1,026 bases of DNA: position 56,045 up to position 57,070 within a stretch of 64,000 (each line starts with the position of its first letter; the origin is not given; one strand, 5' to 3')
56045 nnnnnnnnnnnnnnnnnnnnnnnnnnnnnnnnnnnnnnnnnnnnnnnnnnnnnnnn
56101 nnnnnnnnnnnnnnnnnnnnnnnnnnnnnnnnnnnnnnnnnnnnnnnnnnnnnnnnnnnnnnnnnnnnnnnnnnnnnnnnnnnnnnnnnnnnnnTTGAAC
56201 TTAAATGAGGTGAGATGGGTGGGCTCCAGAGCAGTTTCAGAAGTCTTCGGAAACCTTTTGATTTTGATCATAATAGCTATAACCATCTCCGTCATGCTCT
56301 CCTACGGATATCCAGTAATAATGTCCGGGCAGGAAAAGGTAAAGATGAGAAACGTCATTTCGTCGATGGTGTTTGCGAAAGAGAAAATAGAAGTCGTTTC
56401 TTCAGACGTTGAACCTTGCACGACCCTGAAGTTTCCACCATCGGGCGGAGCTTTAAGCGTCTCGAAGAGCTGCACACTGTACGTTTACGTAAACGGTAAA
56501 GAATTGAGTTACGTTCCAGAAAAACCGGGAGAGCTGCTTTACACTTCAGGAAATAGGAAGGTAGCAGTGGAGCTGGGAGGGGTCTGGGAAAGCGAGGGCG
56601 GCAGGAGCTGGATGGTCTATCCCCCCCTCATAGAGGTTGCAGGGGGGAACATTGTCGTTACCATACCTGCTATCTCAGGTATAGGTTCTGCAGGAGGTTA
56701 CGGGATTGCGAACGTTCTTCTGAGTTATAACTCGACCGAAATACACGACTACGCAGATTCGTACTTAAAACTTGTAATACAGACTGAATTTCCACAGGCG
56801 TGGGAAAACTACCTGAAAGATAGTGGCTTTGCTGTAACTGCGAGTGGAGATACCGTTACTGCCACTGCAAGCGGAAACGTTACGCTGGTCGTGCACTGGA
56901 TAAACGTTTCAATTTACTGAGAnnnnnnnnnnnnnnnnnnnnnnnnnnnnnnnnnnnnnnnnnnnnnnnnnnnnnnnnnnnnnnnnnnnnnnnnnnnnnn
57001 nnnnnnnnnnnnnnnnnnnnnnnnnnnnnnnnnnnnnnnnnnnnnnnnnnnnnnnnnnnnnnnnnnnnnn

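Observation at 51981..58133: Six-gene operon of class-III-signal (type IV pilin-like) proteins with no assembly machinery in sight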

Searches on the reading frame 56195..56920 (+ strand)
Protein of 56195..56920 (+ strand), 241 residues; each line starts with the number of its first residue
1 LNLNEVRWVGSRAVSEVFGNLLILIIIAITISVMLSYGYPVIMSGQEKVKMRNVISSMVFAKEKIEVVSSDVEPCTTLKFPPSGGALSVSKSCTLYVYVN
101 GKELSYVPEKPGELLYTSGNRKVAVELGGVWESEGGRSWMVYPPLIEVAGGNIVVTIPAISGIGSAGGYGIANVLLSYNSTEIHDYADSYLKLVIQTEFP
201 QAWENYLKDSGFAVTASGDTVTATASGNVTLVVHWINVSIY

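Call 3: search_protein_families(library=pfam, proteins=[window:56195-56920:+], max_evalue=0.1)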
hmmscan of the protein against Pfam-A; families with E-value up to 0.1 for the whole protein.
window:56195-56920:+ (241 aa): 1 family
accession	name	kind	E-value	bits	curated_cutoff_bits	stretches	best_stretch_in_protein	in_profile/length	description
PF23960.2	DUF7289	-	1.5e-23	84.1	27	1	12-238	1-237/238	Family of unknown function (DUF7289)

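Call 4: search_protein_families(library=ncbifam, proteins=[window:56195-56920:+], max_evalue=0.1)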
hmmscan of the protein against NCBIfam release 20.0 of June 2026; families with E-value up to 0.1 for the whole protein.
window:56195-56920:+ (241 aa): 1 family
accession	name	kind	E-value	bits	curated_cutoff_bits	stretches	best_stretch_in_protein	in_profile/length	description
NF012186.0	tet_MFS_D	exception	0.0027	16.8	775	1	138-169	296-325/394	tetracycline efflux MFS transporter Tet(D)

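Call 13: find_homologous_proteins(query=window:56195-56920:+, max_evalue=0.001)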
Query window:56195-56920:+ (241 aa): 10 proteins with E <= 0.001 among 757 candidates.
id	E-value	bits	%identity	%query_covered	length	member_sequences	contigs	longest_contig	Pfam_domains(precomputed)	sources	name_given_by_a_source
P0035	6.5e-139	479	95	96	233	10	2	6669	PF23960.3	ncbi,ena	-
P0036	1.3e-126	439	84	97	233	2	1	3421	PF23960.3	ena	-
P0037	6.1e-95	335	69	96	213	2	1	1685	PF23960.3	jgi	-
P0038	4.3e-91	322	65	96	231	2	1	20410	PF23960.3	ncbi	-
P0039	1.2e-90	321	65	96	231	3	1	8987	PF23960.3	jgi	-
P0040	1.3e-79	285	58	95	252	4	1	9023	PF23960.3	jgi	-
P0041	1.4e-79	285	93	57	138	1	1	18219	PF23960.3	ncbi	-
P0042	7.8e-79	282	57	95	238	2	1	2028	PF23960.3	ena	-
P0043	1.3e-75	272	56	95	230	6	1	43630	PF23960.3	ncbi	-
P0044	2.3e-75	271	56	95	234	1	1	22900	PF23960.3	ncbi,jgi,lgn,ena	-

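Call 15: find_encoding_contigs(protein=P0043, flank=10000, max_places=3)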
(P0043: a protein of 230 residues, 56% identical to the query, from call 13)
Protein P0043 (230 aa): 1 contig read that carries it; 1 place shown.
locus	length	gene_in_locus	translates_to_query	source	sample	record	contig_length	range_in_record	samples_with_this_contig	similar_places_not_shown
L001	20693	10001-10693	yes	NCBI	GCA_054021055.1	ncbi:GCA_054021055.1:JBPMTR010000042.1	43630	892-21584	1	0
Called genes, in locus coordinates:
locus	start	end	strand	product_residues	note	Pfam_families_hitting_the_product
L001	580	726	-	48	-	-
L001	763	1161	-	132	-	-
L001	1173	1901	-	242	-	PF01656:CbiA, PF02374:ArsA_ATPase (faint), PF10609:ParA, PF13614:AAA_31, PF00142:Fer4_NifH (weak)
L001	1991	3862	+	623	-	PF07705:CARDB (faint)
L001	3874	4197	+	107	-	-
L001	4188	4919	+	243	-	PF10502:Peptidase_S26 (weak)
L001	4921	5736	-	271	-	-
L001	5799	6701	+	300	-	PF23958:DUF7287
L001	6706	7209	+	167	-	PF23959:DUF7288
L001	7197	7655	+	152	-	-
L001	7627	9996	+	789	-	PF23928:DUF7266 (weak), PF18911:PKD_4, PF00801:PKD (weak), PF00092:VWA, PF13519:VWA_2 (weak)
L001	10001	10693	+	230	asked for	PF23960:DUF7289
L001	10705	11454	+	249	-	PF23928:DUF7266 (faint), PF23960:DUF7289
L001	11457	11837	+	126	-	PF01986:DUF123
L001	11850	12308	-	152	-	-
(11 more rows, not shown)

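Call 16: find_encoding_contigs(protein=P0044, flank=10000, max_places=3)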
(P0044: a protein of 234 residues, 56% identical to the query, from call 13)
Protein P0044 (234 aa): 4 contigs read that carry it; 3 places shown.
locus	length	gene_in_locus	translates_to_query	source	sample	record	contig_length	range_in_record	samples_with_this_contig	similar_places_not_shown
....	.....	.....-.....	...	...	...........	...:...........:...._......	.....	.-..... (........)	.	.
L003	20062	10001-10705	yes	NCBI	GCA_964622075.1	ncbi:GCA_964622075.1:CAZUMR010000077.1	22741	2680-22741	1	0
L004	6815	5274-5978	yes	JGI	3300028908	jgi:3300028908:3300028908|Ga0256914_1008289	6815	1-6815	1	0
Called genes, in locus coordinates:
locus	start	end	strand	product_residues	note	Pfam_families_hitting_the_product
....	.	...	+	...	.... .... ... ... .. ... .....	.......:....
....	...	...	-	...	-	-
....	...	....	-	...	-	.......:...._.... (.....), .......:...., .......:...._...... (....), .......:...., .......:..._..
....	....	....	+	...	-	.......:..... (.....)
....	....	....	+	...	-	-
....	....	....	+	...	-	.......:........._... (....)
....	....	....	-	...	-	-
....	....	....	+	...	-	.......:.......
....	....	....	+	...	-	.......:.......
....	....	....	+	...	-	-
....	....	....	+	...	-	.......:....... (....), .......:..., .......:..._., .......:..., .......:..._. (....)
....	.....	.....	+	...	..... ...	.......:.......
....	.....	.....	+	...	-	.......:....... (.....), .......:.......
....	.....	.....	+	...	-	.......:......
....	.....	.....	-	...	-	-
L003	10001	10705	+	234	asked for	PF23960:DUF7289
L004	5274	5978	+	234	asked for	PF23960:DUF7289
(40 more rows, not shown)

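Call 39: search_protein_representatives(alignment_id=A2)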
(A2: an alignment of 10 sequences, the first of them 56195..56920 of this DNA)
Query: 10 sequences, 233 profile positions. Proteins with E-value up to 0.001 (for the whole library): 1832; up to 1e-10: 615; up to 1e-30: 9. The best 150 are listed.
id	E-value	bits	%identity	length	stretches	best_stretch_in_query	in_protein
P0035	3.7e-117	406.1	-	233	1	2-233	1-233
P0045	1.5e-60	220.8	-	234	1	3-209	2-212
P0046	2.3e-47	177.6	-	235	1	3-233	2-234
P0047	3.5e-40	154.1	-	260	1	3-226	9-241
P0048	5.7e-39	150.2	-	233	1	3-232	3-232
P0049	1.1e-38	149.3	-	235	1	4-217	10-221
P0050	2.1e-32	128.7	-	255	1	3-208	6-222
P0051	4.2e-31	124.4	-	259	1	2-232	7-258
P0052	6.7e-31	123.8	-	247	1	2-232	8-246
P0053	9.6e-30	120.0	-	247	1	3-209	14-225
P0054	1.7e-29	119.1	-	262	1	2-225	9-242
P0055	2.7e-29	118.5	-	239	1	8-229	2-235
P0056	2.2e-27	112.3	-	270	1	4-229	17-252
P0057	2.4e-27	112.1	-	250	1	3-231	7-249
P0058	3.9e-27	111.5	-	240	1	3-231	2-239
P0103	2.7e-20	89.1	-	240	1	1-232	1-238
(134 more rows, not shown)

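Call 44: find_homologous_proteins(query=A3, max_evalue=0.00001)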
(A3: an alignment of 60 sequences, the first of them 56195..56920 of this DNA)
Query A3 (60 sequences) (241 aa, profile of the alignment): 46 proteins with E <= 0.00001 among 4894 candidates.
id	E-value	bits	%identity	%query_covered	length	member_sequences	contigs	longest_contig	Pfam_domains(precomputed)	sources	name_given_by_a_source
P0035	2.5e-64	235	95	96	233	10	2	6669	PF23960.3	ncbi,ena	-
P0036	8.6e-61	224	84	97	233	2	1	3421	PF23960.3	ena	-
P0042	1.9e-59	219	57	95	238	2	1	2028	PF23960.3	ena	-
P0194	1.8e-58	216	23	95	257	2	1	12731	PF23960.3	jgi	-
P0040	2.2e-58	216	58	95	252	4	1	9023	PF23960.3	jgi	-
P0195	2.3e-58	216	26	82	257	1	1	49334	PF23960.3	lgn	-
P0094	2.6e-58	216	21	82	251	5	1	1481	PF23960.3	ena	-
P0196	4.5e-58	215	25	85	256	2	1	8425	PF23960.3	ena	-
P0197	7.1e-58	214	24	90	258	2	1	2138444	PF23960.3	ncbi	ncbi:DUF7289 family protein [Methanosalsum zhilinae]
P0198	1.3e-57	213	24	82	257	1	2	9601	PF23960.3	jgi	jgi:hypothetical protein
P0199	2.3e-57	212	25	82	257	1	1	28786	PF23960.3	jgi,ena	jgi:hypothetical protein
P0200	2.6e-57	212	26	88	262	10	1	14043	PF23960.3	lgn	-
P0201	3.1e-57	212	24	99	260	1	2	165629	PF23960.3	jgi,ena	-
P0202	4.1e-57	212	22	82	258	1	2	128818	PF23960.3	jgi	jgi:hypothetical protein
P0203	7.0e-57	211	25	84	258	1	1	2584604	PF23960.3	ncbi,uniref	ncbi:DUF7289 family protein [Methanococcoides methylutens]|uniref:DUF7289 family protein n=1 Tax=Met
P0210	6.2e-56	208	24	82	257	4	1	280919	PF23960.3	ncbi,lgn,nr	ncbi:MAG: hypothetical protein PWP14_228 [Methanolobus sp.]|nr:hypothetical protein [Methanolobus sp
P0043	2.7e-54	202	56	95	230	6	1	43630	PF23960.3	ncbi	-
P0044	2.8e-52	196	56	95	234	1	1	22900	PF23960.3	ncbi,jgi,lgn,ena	-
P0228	2.0e-15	75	50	7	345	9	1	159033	PF23960.3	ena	-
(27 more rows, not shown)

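Call 45: find_encoding_contigs(protein=P0197, flank=10000, max_places=2)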
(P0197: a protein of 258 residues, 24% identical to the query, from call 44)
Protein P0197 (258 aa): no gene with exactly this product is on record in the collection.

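Call 46: find_encoding_contigs(protein=P0203, flank=10000, max_places=2)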
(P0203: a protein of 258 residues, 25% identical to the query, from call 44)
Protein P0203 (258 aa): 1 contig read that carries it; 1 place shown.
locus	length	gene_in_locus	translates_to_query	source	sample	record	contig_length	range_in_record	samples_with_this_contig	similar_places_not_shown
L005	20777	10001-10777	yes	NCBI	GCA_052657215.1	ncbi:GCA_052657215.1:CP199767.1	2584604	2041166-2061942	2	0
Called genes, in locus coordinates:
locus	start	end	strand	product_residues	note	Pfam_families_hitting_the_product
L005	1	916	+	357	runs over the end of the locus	PF01992:vATP-synt_AC39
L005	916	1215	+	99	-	PF01990:ATP-synt_F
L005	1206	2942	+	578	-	PF02874:ATP-synt_ab_N, PF16886:ATP-synt_ab_Xtn, PF00006:ATP-synt_ab, PF22919:ATP-synt_VA_C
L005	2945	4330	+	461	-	PF02874:ATP-synt_ab_N, PF00006:ATP-synt_ab, PF22919:ATP-synt_VA_C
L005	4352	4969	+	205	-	PF01813:ATP-synt_D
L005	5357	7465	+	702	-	PF04659:Arch_fla_DE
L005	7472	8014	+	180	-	PF23958:DUF7287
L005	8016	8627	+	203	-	PF23959:DUF7288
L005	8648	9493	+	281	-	-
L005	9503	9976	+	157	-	PF23928:DUF7266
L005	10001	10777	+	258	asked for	PF23960:DUF7289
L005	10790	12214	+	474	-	PF23960:DUF7289, PF23985:DUF7308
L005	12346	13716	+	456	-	PF23960:DUF7289, PF23985:DUF7308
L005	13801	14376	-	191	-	PF06790:UPF0259, PF25231:DUF7847, PF10110:GPDPase_memb (weak)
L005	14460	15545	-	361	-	PF00924:MS_channel_2nd, PF21082:MS_channel_3rd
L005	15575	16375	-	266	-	PF00072:Response_reg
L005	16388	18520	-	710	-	PF14417:MEDS, PF00989:PAS (faint), PF08447:PAS_3, PF08448:PAS_4, PF13188:PAS_8 (weak), PF13426:PAS_9, PF00512:HisKA, PF02518:HATPase_c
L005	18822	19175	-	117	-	-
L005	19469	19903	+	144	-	-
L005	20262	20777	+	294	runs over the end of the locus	PF05569:Peptidase_M56 (faint), PF01435:Peptidase_M48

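Call 50: search_dna_similar(query=P0103, collection=plasmids, mode=protein, max_evalue=0.00001, max_rows=25)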
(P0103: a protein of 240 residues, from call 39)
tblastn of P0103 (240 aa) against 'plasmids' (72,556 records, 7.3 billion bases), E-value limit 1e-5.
Records with a match: 3; places in all: 3; records where one place covers at least 80% of the query: 2.
Best place of each record, by identity: <60% 3.
By first word of the organism name: Haloferax 2; Halobaculum 1.
By predicted mobility (MOB-suite, as given by PLSDB): non-mobilizable 3.
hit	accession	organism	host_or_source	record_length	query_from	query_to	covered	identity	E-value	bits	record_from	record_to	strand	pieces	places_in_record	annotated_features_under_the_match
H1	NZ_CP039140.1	Haloferax mediterranei ATCC 33500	Cell culture,Spain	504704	1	231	96%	26.9%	4e-12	72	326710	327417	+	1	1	hypothetical protein (x2)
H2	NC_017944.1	Haloferax mediterranei ATCC 33500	-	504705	1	231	96%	26.9%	4e-12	72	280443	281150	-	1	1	hypothetical protein (x2)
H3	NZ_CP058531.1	Halobaculum halophilum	cell culture,sediment in salt lake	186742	42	139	41%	29.8%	1e-6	56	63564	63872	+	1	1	hypothetical protein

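Call 51: get_annotated_region(hit=H1, flank=14000)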
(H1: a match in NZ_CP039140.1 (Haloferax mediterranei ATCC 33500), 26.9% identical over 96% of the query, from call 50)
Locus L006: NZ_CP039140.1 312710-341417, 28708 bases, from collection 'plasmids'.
description: Haloferax mediterranei ATCC 33500 plasmid pHME505, complete sequence
organism: Haloferax mediterranei ATCC 33500 (NCBI taxid 523841)
taxonomy: Archaea; Euryarchaeota; Halobacteria; Halobacteriales; Haloferacaceae; Haloferax; Haloferax mediterranei; Haloferax mediterranei ATCC 33500
host: -; source: Cell culture,Spain; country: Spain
typing (MOB-suite, as given by PLSDB): non-mobilizable
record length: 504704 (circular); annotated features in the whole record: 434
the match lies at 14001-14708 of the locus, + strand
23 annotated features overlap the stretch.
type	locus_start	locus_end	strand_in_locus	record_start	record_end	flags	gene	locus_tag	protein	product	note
CDS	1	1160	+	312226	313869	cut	-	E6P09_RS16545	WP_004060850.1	PAS domain S-box protein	-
CDS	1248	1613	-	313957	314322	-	-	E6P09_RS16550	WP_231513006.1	VOC family protein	-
CDS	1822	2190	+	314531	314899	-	-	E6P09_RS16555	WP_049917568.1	hypothetical protein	-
CDS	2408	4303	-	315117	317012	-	-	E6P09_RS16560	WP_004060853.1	hypothetical protein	-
CDS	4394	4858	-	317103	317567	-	-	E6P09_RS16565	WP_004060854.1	type IV pilin N-terminal domain-containing protein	-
CDS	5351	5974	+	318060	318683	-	-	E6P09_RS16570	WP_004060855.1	hypothetical protein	-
CDS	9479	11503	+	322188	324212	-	-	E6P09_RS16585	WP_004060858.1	type II secretion system F family protein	-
CDS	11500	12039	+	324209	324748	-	-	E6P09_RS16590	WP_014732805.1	hypothetical protein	-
CDS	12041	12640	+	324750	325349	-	-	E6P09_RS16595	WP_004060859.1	hypothetical protein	-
CDS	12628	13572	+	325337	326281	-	-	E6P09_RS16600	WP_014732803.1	hypothetical protein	-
CDS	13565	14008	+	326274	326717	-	-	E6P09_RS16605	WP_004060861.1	hypothetical protein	-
CDS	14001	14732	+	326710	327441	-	-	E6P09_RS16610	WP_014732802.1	hypothetical protein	-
CDS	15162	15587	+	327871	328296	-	-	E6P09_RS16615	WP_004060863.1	type IV pilin N-terminal domain-containing protein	-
CDS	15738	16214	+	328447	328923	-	-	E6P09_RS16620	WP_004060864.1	YbaK/EbsC family protein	-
CDS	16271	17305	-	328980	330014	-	-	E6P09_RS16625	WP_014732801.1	NAD(P)-dependent alcohol dehydrogenase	-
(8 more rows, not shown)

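Call 53: search_protein_families(library=pfam, proteins=[L006:6237-9032:+, L006:9029-9466:+, L006:9479-11503:+, L006:11500-12039:+, L006:12041-12640:+, L006:12628-13572:+, L006:13565-14008:+, L006:14001-14732:+, L006:15162-15587:+, L006:5351-5974:+], max_evalue=0.01)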
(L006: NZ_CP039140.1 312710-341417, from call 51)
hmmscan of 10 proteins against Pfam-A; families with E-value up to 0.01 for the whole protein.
L006:6237-9032:+ (931 aa): 3 families
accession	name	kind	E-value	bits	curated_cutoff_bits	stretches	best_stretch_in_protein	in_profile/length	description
PF00437.27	T2SSE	-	2.3e-32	112.5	24.9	1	457-669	66-279/370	Type II/IV secretion system protein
PF23989.1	PilB3_C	-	2.3e-05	24.9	27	1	714-776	9-71/83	PilB3-like, C-terminal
PF13555.12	AAA_29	-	0.0019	18.3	27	1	502-551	4-49/61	P-loop containing region of AAA domain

L006:9029-9466:+ (145 aa): 1 family
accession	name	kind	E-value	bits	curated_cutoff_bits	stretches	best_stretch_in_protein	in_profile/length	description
PF00428.24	Ribosomal_60s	-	5.2e-08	33.7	28.1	1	16-86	1-72/88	60s Acidic ribosomal protein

L006:9479-11503:+ (674 aa): 1 family
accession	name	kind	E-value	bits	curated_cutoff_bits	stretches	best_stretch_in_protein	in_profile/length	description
PF00482.28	T2SSF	-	1.2e-25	90.3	25.2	2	467-592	1-123/125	Type II secretion system (T2SS), protein F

L006:11500-12039:+ (179 aa): 1 family
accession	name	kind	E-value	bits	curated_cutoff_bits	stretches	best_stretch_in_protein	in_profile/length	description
PF23958.1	DUF7287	-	6.8e-33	114.9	27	1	13-179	2-157/157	Family of unknown function (DUF7287)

L006:12041-12640:+ (199 aa): 1 family
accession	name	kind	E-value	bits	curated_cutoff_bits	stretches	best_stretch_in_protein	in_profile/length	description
PF23959.1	DUF7288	-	4.5e-63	213.4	27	1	4-196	1-184/184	Family of unknown function (DUF7288)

L006:12628-13572:+ (314 aa): 1 family
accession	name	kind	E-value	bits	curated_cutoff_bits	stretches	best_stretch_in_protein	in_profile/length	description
PF23922.1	DUF7261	-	1.5e-06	29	27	1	15-123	2-108/169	Family of unknown function (DUF7261)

L006:13565-14008:+ (147 aa): 1 family
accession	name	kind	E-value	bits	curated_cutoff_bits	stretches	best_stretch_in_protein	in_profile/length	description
PF23928.1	DUF7266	-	1.3e-22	80.6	27.6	1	1-137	1-135/145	Family of unknown function (DUF7266)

L006:14001-14732:+ (243 aa): 2 families
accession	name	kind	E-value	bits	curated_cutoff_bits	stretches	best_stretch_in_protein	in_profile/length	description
PF23960.2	DUF7289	-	2.4e-55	188.1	27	1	5-240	1-237/238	Family of unknown function (DUF7289)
PF23928.1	DUF7266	-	0.00016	21.9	27.6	1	3-73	2-73/145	Family of unknown function (DUF7266)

L006:15162-15587:+ (141 aa): 2 families
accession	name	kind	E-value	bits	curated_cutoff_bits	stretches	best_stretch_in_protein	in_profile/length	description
PF07790.16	Pilin_N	-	8.9e-26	91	25.2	1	11-84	1-75/78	Archaeal Type IV pilin, N-terminal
PF06259.18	Abhydrolase_8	-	0.0034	17.5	20.5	1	58-100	1-43/178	Alpha/beta hydrolase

L006:5351-5974:+ (207 aa): 2 families
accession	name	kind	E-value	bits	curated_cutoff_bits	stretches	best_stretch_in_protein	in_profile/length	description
PF23442.1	DUF7125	-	3.6e-49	167.1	29.1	1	1-206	1-206/207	Family of unknown function (DUF7125)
PF06745.19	ATPase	-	3.1e-08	33.7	26.6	1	87-192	110-217/231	KaiC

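Call 80: search_solved_structures(query=A7, max_evalue=1)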
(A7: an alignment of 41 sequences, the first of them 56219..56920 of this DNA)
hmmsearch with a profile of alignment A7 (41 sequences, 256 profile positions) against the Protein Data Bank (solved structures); distinct sequences matched with E-value up to 1: 3.
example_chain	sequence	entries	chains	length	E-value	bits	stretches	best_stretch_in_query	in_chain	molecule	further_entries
8pfb_G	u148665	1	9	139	0.077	15.4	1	23-61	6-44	Type IV pilin PilE1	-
2bwm_A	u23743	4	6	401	0.3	13.4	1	83-157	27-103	PSATHYRELLA VELUTINA LECTIN PVL | PSATHYRELLA VELUTINA LECTIN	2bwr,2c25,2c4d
4up4_A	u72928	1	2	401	0.36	13.2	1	83-157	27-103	LECTIN PVL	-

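Call 84: predict_structure(alignment_id=A7)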
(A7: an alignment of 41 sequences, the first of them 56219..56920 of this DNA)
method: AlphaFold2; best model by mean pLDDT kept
length: 233 residues; sequences in the alignment: 41
mean_pLDDT: 90.1   pTM: 0.78
mean pLDDT of the five models: 90.1, 88.2, 88.1, 87.9, 88.0
residues with pLDDT >= 90: 160; 70-90: 66; 50-70: 6; < 50: 1
segments of 3 or more residues with pLDDT < 50: none
pLDDT, mean of each block of 10 residues (from residue 1): 65 90 88 81 89 91 85 88 94 92 93 91 92 94 92 90 90 93 95 95 94 96 94 91
secondary structure, 60 per line:
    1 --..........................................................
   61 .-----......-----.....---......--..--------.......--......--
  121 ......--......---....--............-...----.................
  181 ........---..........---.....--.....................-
elements in order: H3-61 E67-72 E78-82 E86-91 E104-110 E113-118 E121-126 E129-134 E138-141 E144-155 E157-159 E164-188 H192-201 E205-209 E212-232
